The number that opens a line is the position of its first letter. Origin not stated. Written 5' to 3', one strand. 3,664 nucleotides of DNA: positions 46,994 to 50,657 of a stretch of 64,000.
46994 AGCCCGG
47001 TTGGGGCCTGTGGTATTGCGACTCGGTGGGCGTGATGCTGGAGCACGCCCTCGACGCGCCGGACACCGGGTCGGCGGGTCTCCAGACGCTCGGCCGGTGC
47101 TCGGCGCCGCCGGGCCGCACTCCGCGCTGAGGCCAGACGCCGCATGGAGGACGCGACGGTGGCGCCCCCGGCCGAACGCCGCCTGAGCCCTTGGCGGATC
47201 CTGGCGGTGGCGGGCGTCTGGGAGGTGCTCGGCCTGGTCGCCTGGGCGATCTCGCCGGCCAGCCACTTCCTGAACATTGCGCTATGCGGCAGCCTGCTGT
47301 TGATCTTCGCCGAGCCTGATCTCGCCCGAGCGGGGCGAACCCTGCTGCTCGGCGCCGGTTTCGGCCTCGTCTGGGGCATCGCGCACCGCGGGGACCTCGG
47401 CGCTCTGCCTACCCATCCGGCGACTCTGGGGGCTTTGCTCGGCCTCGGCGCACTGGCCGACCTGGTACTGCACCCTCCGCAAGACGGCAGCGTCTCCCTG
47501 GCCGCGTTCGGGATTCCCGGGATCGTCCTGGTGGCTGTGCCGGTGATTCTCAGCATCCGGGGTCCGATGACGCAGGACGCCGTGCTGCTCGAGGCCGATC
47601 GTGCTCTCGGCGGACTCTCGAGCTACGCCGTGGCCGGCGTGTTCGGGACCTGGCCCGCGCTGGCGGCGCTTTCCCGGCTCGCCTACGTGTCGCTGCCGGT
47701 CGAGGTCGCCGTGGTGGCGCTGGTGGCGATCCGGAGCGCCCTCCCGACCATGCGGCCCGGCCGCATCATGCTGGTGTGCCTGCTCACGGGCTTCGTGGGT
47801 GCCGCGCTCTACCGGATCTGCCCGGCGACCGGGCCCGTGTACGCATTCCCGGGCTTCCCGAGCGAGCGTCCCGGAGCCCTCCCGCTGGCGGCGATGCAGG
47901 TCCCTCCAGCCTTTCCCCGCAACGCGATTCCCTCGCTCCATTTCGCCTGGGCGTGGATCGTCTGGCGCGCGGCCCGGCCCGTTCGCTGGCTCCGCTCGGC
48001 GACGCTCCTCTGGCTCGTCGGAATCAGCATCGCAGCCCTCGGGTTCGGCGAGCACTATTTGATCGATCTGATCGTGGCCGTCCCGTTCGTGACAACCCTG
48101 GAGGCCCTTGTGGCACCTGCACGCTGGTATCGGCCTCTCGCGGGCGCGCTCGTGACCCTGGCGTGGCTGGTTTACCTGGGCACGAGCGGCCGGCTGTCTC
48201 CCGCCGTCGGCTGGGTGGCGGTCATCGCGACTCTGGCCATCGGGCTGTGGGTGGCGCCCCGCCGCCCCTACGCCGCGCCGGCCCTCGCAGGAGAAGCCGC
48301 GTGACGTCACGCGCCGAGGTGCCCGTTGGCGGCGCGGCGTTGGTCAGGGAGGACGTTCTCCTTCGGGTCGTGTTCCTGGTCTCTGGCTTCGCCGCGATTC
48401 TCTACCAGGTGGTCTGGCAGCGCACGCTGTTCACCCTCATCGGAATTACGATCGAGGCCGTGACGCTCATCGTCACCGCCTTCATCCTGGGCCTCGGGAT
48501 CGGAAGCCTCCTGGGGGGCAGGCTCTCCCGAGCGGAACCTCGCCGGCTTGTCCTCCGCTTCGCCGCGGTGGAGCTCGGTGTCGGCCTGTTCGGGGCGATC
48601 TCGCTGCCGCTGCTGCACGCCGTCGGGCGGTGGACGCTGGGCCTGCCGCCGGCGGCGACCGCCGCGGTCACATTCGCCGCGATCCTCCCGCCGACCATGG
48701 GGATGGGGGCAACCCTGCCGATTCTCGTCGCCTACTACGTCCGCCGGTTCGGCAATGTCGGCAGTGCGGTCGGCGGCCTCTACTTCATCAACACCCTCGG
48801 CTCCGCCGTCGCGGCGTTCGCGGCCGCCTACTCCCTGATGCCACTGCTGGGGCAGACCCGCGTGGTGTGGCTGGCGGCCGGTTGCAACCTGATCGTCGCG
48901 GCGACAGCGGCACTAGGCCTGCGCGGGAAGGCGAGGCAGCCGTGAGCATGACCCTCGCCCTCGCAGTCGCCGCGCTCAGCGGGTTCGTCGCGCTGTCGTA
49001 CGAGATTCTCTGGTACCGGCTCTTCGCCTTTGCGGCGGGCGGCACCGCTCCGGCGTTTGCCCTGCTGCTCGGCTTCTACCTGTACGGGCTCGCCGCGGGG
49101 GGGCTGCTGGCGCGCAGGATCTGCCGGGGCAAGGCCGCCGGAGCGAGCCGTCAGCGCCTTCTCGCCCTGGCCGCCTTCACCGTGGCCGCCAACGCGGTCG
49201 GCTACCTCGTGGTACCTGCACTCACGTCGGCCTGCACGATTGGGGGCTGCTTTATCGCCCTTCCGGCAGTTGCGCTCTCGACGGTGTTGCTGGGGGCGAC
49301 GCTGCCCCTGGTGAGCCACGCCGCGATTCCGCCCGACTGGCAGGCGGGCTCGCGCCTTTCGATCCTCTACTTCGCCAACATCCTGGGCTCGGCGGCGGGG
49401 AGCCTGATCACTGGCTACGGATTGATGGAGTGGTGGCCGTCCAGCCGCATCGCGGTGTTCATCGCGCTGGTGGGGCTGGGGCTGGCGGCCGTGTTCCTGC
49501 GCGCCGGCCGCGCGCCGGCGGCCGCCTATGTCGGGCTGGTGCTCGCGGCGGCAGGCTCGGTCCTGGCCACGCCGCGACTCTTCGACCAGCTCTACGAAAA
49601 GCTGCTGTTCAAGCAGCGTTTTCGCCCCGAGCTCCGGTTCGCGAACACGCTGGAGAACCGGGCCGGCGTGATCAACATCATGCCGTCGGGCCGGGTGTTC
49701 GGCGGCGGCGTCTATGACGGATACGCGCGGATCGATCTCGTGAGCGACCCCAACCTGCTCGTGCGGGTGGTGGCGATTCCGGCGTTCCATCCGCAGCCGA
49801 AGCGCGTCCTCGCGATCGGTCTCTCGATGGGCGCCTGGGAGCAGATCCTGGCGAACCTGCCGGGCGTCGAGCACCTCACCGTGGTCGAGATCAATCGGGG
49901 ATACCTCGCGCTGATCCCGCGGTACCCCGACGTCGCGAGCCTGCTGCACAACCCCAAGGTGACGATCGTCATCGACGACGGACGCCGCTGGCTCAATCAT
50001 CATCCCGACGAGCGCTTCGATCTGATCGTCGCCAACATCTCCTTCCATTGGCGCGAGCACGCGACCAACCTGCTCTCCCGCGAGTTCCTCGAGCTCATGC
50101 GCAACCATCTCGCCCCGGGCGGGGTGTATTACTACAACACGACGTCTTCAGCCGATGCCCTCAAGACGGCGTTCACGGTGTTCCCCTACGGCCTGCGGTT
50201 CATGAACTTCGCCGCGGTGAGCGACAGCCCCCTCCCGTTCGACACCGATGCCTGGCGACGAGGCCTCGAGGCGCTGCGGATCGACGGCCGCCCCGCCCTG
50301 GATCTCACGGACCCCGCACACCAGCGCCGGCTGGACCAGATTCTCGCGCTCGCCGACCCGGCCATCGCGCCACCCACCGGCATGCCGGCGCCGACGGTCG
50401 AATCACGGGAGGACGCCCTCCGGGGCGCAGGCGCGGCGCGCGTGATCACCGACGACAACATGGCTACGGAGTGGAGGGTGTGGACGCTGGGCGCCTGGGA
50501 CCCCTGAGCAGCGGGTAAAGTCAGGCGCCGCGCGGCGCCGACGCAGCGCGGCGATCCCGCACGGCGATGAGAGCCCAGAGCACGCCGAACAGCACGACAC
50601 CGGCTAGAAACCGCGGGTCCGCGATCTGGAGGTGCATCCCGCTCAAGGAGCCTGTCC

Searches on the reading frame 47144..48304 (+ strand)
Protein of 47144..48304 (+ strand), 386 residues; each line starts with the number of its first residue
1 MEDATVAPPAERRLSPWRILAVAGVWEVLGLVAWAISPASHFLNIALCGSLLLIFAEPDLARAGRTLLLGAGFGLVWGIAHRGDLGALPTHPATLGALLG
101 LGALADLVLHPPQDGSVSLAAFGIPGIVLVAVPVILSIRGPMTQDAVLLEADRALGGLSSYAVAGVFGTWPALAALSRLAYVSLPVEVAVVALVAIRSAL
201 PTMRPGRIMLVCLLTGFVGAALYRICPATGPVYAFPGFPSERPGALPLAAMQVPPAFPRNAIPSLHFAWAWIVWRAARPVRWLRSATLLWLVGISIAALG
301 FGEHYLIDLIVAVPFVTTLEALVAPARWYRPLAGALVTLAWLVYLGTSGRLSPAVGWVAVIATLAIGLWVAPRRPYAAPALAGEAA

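Call 76: search_protein_families(library=pfam, proteins=[window:47144-48304:+], max_evalue=0.01)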
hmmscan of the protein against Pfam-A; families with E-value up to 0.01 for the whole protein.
window:47144-48304:+ (386 aa): 1 family
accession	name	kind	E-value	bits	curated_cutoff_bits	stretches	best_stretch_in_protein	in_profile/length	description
PF14378.12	PAP2_3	-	2.6e-16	60.4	27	1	148-317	3-185/190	PAP2 superfamily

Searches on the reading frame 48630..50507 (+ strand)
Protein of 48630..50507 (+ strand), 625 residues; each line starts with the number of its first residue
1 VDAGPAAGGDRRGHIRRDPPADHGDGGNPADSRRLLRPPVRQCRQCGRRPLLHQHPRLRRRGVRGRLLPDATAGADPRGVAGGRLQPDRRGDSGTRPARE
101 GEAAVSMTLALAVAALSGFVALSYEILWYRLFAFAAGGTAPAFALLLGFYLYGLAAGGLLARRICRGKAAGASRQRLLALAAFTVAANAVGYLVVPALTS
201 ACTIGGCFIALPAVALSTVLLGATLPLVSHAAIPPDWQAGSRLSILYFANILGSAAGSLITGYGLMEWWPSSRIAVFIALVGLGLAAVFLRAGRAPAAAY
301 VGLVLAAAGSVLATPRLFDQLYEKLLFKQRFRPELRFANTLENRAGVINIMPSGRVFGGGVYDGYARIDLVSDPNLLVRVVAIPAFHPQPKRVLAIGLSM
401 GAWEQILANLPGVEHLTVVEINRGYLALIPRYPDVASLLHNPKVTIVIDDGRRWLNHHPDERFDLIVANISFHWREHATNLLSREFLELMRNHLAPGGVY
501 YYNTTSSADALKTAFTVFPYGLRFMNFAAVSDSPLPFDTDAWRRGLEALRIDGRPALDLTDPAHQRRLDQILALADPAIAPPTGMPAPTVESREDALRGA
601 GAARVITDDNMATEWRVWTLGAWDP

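Call 76: search_protein_families(library=pfam, proteins=[window:48630-50507:+], max_evalue=0.01)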
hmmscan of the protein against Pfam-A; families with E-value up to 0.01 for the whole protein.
window:48630-50507:+ (625 aa): 3 families
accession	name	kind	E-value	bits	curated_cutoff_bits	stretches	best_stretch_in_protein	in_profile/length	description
PF01564.23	Spermine_synth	-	1.8e-09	37.8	22.9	1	386-503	15-131/186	Spermine/spermidine synthase domain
PF13649.12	Methyltransf_25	-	0.00015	22.8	27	1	393-498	1-97/97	Methyltransferase domain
PF13489.12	Methyltransf_23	-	0.0028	17.8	27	1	385-520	18-134/164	Methyltransferase domain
